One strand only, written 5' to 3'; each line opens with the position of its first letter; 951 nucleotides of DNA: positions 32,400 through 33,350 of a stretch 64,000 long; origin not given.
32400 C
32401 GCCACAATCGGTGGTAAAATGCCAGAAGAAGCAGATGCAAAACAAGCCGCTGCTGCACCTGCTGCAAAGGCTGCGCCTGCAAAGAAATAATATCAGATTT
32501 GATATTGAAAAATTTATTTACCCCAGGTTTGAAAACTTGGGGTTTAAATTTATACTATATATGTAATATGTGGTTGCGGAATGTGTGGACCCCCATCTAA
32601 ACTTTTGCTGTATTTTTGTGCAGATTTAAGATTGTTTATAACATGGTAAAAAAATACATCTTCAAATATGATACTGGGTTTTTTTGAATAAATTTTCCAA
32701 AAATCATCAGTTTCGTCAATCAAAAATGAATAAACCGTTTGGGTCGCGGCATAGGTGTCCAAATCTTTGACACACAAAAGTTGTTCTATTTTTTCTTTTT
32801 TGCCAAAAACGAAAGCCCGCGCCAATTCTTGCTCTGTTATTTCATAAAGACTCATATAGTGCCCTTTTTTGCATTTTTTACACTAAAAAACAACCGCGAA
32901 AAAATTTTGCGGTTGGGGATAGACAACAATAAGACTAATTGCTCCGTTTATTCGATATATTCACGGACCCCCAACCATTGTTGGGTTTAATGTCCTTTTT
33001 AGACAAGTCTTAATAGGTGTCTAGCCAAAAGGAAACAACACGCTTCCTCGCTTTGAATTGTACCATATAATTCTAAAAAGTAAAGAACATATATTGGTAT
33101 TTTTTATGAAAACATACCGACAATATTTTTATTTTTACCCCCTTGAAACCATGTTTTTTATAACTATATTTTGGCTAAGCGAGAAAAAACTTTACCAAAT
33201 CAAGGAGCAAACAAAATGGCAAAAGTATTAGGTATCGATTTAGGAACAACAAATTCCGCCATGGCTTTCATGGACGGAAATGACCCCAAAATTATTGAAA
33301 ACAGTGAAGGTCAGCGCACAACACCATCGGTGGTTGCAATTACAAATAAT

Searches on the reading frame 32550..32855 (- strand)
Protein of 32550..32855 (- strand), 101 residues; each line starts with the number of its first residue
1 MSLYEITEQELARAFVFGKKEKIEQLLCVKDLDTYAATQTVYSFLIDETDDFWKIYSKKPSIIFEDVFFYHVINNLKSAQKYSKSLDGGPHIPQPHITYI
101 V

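Call 13: find_encoding_contigs(protein=window:32550-32855:-, flank=10000, max_places=6)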
Protein window:32550-32855:- (101 aa): no gene with exactly this product is on record in the collection.

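Call 79: search_protein_families(library=pfam, proteins=[window:32553-32855:-], max_evalue=1)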
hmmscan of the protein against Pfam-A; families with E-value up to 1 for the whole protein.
window:32553-32855:- (101 aa): 0 families
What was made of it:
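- Tried and rejected: No match (call 79).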

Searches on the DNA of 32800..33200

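Call 5: search_rna_families(source=window, start=32800, end=33200, threshold=evalue, max_evalue=10, show_alignments=3)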
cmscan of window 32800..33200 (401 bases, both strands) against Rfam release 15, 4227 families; matches with E-value up to 10: 3.
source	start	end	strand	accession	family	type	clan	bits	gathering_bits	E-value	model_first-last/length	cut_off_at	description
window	33090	33200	-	RF02368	Yfr21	Gene; sRNA;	-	15.3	100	6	61-205/205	5'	Cyanobacterial functional RNA 21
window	32976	33027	-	RF03084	DUF2815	Gene; sRNA;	-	15.1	41.2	5.1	1-62/62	no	DUF2815 RNA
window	33094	33138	-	RF03055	RAGATH-30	Gene; sRNA;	-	13.8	59.5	4.9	1-59/59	no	RAGATH-30 RNA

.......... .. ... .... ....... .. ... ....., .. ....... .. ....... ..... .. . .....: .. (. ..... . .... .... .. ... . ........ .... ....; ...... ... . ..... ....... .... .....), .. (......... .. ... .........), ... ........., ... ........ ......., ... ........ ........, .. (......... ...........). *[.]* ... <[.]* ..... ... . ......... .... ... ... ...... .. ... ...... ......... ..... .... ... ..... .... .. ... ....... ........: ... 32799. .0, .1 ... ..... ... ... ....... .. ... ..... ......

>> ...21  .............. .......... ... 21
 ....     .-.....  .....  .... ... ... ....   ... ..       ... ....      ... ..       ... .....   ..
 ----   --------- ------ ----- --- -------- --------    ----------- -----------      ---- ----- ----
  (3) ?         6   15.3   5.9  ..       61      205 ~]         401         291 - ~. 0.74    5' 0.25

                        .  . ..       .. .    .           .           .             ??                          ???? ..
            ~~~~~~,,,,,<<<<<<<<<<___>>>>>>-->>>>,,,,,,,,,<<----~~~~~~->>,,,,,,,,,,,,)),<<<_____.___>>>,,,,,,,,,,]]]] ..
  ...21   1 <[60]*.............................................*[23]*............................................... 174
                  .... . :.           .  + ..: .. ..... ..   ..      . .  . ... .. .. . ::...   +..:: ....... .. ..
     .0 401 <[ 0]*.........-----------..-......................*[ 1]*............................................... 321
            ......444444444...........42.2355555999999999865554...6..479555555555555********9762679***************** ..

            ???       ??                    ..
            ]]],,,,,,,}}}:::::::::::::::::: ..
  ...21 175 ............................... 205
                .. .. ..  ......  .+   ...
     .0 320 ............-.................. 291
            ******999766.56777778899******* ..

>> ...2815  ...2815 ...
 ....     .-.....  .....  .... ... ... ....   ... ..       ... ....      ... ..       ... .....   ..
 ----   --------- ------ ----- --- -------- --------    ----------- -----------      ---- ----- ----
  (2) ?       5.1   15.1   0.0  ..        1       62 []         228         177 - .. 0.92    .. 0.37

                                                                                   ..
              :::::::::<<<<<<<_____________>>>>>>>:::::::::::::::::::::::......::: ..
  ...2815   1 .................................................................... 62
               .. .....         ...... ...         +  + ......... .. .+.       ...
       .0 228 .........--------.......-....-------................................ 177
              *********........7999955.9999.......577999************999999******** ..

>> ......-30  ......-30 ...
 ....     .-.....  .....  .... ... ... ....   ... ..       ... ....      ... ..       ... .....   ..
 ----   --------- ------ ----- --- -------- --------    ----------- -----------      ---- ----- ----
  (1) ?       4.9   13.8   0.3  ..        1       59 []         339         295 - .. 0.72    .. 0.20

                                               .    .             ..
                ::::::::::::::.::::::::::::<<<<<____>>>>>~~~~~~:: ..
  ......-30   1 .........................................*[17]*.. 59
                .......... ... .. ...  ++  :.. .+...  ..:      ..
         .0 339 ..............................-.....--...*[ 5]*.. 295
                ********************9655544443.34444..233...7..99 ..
